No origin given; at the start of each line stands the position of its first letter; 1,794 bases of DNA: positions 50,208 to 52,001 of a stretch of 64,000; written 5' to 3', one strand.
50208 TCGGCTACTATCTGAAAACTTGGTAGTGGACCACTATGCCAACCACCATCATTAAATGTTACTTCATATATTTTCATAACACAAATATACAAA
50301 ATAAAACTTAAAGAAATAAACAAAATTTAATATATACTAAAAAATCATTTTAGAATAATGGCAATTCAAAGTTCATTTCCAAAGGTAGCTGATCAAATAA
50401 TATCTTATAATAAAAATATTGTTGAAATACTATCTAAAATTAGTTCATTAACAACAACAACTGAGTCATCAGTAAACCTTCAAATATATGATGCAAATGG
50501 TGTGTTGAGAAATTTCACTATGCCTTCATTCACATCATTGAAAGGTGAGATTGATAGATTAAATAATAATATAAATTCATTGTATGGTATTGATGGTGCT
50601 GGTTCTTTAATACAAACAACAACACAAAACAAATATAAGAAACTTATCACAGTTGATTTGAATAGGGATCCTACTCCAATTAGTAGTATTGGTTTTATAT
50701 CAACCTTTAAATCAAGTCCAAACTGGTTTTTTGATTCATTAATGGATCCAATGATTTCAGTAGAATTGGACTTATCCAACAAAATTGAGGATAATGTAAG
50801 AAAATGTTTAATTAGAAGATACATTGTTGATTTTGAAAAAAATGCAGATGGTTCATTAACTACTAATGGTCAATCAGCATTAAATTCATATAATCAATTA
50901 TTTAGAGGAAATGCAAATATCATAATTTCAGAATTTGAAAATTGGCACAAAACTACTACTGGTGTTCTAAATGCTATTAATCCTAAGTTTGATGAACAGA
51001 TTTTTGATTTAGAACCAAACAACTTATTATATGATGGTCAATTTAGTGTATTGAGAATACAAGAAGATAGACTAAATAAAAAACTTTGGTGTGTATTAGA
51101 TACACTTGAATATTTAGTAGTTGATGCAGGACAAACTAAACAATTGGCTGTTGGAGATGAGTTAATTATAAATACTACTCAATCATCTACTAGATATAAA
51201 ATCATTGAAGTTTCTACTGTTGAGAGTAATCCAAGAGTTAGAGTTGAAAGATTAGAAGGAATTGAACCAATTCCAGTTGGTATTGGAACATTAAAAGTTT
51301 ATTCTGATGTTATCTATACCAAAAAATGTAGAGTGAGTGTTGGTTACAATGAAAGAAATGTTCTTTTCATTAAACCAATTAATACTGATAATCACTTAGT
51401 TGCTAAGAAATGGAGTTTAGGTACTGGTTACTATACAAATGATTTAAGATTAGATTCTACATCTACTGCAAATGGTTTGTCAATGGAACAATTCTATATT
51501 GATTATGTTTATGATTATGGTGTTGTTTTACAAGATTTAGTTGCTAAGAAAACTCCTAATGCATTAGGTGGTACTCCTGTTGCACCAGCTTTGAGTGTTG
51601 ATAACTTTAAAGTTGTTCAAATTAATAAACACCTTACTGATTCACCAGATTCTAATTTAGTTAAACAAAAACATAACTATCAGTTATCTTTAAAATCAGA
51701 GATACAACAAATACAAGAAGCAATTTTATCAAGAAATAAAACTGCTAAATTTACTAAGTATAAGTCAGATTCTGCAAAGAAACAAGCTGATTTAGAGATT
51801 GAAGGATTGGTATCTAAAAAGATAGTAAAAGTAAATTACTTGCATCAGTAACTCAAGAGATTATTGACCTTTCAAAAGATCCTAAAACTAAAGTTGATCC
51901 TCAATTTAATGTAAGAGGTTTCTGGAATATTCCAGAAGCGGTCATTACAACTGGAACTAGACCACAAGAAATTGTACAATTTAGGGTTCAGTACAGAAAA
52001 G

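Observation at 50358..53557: Apparent -1 frameshift joining two structural ORFs at an A5 run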

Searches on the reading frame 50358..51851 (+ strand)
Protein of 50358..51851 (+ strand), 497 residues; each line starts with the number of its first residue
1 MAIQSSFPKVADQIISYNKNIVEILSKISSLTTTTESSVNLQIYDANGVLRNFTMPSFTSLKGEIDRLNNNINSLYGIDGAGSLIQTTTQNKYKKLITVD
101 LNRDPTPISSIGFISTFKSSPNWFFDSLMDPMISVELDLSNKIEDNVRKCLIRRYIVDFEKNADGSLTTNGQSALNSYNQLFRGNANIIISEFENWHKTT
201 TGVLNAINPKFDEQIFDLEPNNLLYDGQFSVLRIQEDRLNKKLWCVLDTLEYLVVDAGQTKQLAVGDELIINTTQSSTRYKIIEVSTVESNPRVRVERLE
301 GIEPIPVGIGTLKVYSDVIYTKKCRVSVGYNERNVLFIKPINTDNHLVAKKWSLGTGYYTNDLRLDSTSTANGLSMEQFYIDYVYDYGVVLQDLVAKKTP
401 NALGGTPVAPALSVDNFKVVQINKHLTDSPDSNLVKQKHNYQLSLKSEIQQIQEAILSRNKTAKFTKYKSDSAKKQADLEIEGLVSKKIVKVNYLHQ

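Call 6: search_protein_families(library=phrogs, proteins=[window:50358-51848:+], max_evalue=0.01)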
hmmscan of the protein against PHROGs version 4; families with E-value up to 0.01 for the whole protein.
window:50358-51848:+ (497 aa): 1 family
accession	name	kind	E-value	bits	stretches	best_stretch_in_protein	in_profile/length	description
phrog_29329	-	unknown function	5.4e-37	128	1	12-489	17-473/1092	-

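Call 7: search_dna_similar(query=window:50358-51848:+, collection=phages, mode=protein, max_rows=30)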
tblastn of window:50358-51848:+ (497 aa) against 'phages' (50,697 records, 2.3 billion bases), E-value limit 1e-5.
Records with a match: 31; places in all: 31; records where one place covers at least 80% of the query: 30.
Best place of each record, by identity: 60-80% 2; <60% 29.
By first word of the organism name: Prevotella 15; uncultured 6; Tenacibaculum 5; Chryseobacterium 2; Sphingomonas 2; Flavobacterium 1.
By host as written in the record: Prevotella sp. 15; - 6; Tenacibaculum maritimum 3; Tenacibaculum sp. 2; Chryseobacterium indologenes MA9 2; Sphingomonas paucimobilis, Felix d'Herelle Reference Center for Phages host ... 2; Flavobacterium sp. B330 1.
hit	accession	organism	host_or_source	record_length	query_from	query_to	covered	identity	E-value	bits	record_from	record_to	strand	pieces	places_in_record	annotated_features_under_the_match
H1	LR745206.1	uncultured phage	metagenomic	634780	1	482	97%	75.9%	0e+0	760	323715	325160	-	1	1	record has no annotation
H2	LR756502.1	uncultured phage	metagenomic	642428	1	495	100%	63.6%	0e+0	647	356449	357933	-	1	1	record has no annotation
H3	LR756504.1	uncultured phage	metagenomic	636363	1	481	97%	42.1%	4e-120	393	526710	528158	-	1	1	record has no annotation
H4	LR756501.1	uncultured phage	metagenomic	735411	5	479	96%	41.4%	1e-101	340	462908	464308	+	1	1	record has no annotation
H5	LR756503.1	uncultured phage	metagenomic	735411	5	479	96%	41.4%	1e-101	340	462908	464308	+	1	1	record has no annotation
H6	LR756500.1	uncultured phage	metagenomic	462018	39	478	89%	30.4%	3e-55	205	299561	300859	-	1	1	record has no annotation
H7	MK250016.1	Prevotella phage Lak-A1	Prevotella sp.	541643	39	456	84%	26.8%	3e-28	125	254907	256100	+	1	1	record has no annotation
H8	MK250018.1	Prevotella phage Lak-A1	Prevotella sp.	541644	39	456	84%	26.8%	3e-28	125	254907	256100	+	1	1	record has no annotation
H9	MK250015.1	Prevotella phage Lak-A1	Prevotella sp.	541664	39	456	84%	26.8%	3e-28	125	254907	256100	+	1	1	record has no annotation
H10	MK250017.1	Prevotella phage Lak-A1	Prevotella sp.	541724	39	456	84%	26.8%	3e-28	125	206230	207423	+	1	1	record has no annotation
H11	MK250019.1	Prevotella phage Lak-A2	Prevotella sp.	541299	39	456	84%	26.8%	2e-27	122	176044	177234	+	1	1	record has no annotation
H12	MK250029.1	Prevotella phage Lak-C1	Prevotella sp.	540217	39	456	84%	26.8%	4e-27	121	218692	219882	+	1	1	record has no annotation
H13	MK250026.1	Prevotella phage Lak-B7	Prevotella sp.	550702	39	456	84%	26.4%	2e-22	107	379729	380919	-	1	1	record has no annotation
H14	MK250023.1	Prevotella phage Lak-B4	Prevotella sp.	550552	39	456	84%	26.4%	3e-22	106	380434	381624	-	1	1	record has no annotation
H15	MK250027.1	Prevotella phage Lak-B8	Prevotella sp.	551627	39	456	84%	26.4%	3e-22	106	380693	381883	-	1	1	record has no annotation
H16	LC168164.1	Tenacibaculum phage pT24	Tenacibaculum sp.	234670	46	487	89%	24.9%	1e-21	104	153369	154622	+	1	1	hypothetical protein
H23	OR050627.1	Chryseobacterium phage MA9V-1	Chryseobacterium indologenes MA9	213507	45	491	90%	24.1%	4e-14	81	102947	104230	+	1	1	hypothetical protein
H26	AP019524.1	Tenacibaculum phage PTm1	Tenacibaculum maritimum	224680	39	497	92%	23.0%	9e-25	114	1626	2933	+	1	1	hypothetical protein (x2)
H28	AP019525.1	Tenacibaculum phage PTm5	Tenacibaculum maritimum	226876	39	497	92%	23.0%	9e-25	114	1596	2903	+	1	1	hypothetical protein (x2)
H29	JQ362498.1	Sphingomonas phage PAU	Sphingomonas paucimobilis, Felix ...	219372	39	488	91%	21.5%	9e-11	71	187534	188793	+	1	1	264: gp264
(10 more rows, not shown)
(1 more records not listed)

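Call 8: get_annotated_region(hit=H1, flank=4000)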
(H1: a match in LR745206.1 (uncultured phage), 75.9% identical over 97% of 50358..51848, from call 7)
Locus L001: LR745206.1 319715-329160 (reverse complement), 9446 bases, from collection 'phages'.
description: uncultured phage genome assembly, chromosome: 1.
organism: uncultured phage (NCBI taxid 278008)
taxonomy: Viruses; environmental samples
host: -; source: metagenomic; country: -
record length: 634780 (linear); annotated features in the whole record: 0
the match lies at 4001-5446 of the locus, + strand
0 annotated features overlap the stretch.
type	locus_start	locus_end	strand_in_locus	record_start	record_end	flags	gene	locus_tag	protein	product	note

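Call 9: get_annotated_region(hit=H2, flank=4000)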
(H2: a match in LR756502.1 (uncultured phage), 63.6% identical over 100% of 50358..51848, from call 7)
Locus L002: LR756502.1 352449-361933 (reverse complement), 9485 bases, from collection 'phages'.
description: uncultured phage genome assembly, chromosome: 1.
organism: uncultured phage (NCBI taxid 278008)
taxonomy: Viruses; environmental samples
host: -; source: metagenomic; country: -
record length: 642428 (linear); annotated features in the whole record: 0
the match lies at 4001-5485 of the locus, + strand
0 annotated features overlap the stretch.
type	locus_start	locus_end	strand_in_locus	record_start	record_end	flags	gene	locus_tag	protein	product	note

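Call 10: get_annotated_region(hit=H3, flank=4000)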
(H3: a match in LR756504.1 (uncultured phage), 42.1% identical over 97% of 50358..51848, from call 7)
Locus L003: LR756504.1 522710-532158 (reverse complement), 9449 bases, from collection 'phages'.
description: uncultured phage genome assembly, chromosome: 1.
organism: uncultured phage (NCBI taxid 278008)
taxonomy: Viruses; environmental samples
host: -; source: metagenomic; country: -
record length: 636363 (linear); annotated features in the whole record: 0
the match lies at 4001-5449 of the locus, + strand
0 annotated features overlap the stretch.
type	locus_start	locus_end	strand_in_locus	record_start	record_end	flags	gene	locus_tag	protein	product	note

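Call 11: get_annotated_region(hit=H4, flank=4000)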
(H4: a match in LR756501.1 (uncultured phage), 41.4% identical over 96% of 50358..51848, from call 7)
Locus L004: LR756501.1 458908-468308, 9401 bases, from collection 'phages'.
description: uncultured phage genome assembly, chromosome: 1.
organism: uncultured phage (NCBI taxid 278008)
taxonomy: Viruses; environmental samples
host: -; source: metagenomic; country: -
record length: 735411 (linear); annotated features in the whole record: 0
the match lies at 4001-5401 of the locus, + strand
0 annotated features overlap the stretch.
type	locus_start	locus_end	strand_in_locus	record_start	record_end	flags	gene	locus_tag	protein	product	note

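Call 21: find_encoding_contigs(protein=window:50358-51851:+, flank=6000, max_places=10)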
Protein window:50358-51851:+ (497 aa): no gene with exactly this product is on record in the collection.
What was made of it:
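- Tried and rejected: An exact-protein look-up of ORF1 also found nothing (call 21).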

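Call 28: get_annotated_region(hit=H26, flank=5000)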
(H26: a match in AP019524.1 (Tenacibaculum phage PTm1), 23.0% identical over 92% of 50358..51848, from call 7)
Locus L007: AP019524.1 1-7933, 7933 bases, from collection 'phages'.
description: Tenacibaculum phage PTm1 DNA, complete genome.
organism: Tenacibaculum phage PTm1 (NCBI taxid 2547425)
taxonomy: Viruses; Duplodnaviria; Heunggongvirae; Uroviricota; Caudoviricetes; Shirahamavirus; Shirahamavirus PTm1
host: Tenacibaculum maritimum; source: seawater; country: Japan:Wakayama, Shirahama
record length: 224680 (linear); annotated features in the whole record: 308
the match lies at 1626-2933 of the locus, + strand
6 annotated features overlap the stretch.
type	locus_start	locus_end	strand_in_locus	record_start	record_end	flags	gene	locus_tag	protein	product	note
CDS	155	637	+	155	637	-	-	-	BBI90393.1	head completion protein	PTm1_ORF-001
CDS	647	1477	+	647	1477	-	-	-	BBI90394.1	neck protein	PTm1_ORF-002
CDS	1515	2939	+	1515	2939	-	-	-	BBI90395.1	hypothetical protein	PTm1_ORF-003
CDS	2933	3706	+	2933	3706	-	-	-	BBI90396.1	hypothetical protein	PTm1_ORF-004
CDS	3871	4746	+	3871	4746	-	-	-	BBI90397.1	hypothetical protein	PTm1_ORF-005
CDS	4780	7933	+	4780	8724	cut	-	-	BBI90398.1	hypothetical protein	PTm1_ORF-006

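Call 29: get_annotated_region(hit=H16, flank=5000)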
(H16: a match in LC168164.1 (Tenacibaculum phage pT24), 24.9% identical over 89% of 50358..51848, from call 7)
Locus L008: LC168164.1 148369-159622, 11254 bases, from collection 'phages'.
description: Tenacibaculum phage pT24 DNA, complete genome.
organism: Tenacibaculum phage pT24 (NCBI taxid 1880590)
taxonomy: Viruses; Duplodnaviria; Heunggongvirae; Uroviricota; Caudoviricetes; Kungbxnavirus; Kungbxnavirus pT24
host: Tenacibaculum sp.; source: -; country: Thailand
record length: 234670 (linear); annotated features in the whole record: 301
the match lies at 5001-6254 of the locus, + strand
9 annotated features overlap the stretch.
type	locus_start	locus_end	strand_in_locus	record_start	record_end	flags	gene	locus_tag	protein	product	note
CDS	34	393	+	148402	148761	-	-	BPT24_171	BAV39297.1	hypothetical protein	-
CDS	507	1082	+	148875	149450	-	-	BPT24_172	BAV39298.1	hypothetical protein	-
CDS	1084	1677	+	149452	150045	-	-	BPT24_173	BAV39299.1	hypothetical protein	-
CDS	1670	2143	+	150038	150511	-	-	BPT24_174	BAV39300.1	hypothetical protein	-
CDS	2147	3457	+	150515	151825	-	-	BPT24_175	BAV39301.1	hypothetical protein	-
CDS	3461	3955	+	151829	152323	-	-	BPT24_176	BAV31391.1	head completion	-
CDS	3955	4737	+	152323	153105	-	-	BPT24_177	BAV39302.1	hypothetical protein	-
CDS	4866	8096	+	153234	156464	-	-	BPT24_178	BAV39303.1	hypothetical protein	-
CDS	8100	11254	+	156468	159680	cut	-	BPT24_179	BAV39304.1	tail collar domain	-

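Call 30: get_annotated_region(hit=H29, flank=5000)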
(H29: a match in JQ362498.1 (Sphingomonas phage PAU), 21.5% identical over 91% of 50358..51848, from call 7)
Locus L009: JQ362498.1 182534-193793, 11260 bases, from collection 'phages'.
description: Sphingomonas phage PAU, complete genome.
organism: Sphingomonas phage PAU (NCBI taxid 1150991)
taxonomy: Viruses; Duplodnaviria; Heunggongvirae; Uroviricota; Caudoviricetes
host: Sphingomonas paucimobilis, Felix d'Herelle Reference Center for Phages host #1398; source: silkworms; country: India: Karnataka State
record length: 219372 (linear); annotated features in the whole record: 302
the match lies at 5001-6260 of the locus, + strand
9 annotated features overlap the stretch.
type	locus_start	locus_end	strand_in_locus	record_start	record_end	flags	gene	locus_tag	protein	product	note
CDS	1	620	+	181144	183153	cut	257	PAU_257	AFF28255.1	gp257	-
CDS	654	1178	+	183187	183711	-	258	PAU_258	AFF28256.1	gp258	-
CDS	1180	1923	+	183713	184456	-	259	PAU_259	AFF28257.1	gp259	-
CDS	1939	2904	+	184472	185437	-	260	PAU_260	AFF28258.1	gp260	-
CDS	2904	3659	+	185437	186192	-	261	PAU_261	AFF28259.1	gp261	-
CDS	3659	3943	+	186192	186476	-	262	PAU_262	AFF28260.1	gp262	-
CDS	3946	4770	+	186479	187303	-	263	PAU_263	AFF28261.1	gp263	-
CDS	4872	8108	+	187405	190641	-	264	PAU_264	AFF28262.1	gp264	-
CDS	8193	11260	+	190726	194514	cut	265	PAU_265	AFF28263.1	gp265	-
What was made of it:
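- Closest known: Sphingomonas phage PAU gp264 / PHROG 29329 family. Same: In Tenacibaculum phages PTm1 and pT24 the gene lies just downstream of head-completion and neck genes and is followed by a protein longer than 1000 aa (calls 28, 29); in PAU the neighbouring genes carry no functional annotation (call 30).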

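Call 32: get_annotated_region(hit=H6, flank=5000)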
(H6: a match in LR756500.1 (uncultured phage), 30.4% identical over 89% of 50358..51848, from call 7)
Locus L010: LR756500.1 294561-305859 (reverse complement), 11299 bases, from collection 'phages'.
description: uncultured phage genome assembly, chromosome: 1.
organism: uncultured phage (NCBI taxid 278008)
taxonomy: Viruses; environmental samples
host: -; source: metagenomic; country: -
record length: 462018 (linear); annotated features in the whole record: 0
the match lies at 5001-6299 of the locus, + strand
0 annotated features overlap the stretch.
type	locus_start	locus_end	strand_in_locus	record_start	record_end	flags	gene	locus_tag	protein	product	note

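Call 33: get_annotated_region(hit=H7, flank=5000)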
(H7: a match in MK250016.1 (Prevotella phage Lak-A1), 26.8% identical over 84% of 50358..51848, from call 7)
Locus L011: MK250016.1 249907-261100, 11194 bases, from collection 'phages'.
description: MAG: Prevotella phage Lak-A1, complete genome.
organism: Prevotella phage Lak-A1 (NCBI taxid 2491281)
taxonomy: Viruses; Duplodnaviria; Heunggongvirae; Uroviricota; Caudoviricetes
host: Prevotella sp.; source: human feces; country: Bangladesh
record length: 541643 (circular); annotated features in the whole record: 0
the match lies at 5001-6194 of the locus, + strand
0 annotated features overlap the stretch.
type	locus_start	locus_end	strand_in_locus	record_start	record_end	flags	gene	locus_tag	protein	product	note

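Call 34: get_annotated_region(hit=H23, flank=5000)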
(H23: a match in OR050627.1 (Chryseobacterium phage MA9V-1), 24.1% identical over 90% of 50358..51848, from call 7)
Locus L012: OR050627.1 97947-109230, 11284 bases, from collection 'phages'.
description: Chryseobacterium phage MA9V-1, complete genome.
organism: Chryseobacterium phage MA9V-1 (NCBI taxid 2936916)
taxonomy: Viruses; Duplodnaviria; Heunggongvirae; Uroviricota; Caudoviricetes
host: Chryseobacterium indologenes MA9; source: medical sewage; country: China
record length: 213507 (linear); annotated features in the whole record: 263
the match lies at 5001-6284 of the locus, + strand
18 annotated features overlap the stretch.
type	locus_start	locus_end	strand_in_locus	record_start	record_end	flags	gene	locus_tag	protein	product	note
CDS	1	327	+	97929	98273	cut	-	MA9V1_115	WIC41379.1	septal ring lytic transglycosylase RlpA family protein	-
CDS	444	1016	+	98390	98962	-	-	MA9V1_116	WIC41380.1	hypothetical protein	-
CDS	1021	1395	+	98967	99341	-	-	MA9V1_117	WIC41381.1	hypothetical protein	-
CDS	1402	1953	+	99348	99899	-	-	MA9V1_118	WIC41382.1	hypothetical protein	-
CDS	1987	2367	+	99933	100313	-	-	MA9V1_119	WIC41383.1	hypothetical protein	-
CDS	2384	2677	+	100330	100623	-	-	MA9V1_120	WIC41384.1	hypothetical protein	-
CDS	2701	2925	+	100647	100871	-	-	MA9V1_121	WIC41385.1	hypothetical protein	-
CDS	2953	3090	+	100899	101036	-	-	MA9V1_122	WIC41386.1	hypothetical protein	-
CDS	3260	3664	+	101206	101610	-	-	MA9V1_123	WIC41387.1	hypothetical protein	-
CDS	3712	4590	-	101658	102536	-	-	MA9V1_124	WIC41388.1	hypothetical protein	-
CDS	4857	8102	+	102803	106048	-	-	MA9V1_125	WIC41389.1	hypothetical protein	-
CDS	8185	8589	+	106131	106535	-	-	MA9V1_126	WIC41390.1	hypothetical protein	-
CDS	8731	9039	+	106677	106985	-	-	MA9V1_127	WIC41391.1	hypothetical protein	-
CDS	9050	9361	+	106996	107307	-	-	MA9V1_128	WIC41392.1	hypothetical protein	-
CDS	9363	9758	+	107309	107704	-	-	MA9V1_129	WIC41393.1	hypothetical protein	-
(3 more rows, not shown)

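Call 35: get_annotated_region(hit=H28, flank=5000)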
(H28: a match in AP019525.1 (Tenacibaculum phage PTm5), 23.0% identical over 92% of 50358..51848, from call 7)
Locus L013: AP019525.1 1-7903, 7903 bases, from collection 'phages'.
description: Tenacibaculum phage PTm5 DNA, complete genome.
organism: Tenacibaculum phage PTm5 (NCBI taxid 2547426)
taxonomy: Viruses; Duplodnaviria; Heunggongvirae; Uroviricota; Caudoviricetes; Shirahamavirus; Shirahamavirus PTm1
host: Tenacibaculum maritimum; source: seawater; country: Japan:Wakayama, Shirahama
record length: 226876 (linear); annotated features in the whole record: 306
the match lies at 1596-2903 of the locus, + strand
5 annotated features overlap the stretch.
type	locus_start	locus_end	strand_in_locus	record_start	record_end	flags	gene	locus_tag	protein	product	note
CDS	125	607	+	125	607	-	-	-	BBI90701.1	head completion protein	PTm5_ORF-001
CDS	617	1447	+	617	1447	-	-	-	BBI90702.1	neck protein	PTm5_ORF-002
CDS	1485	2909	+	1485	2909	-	-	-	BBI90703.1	hypothetical protein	PTm5_ORF-003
CDS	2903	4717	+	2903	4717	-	-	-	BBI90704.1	hypothetical protein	PTm5_ORF-004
CDS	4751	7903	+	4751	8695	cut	-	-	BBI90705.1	hypothetical protein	PTm5_ORF-005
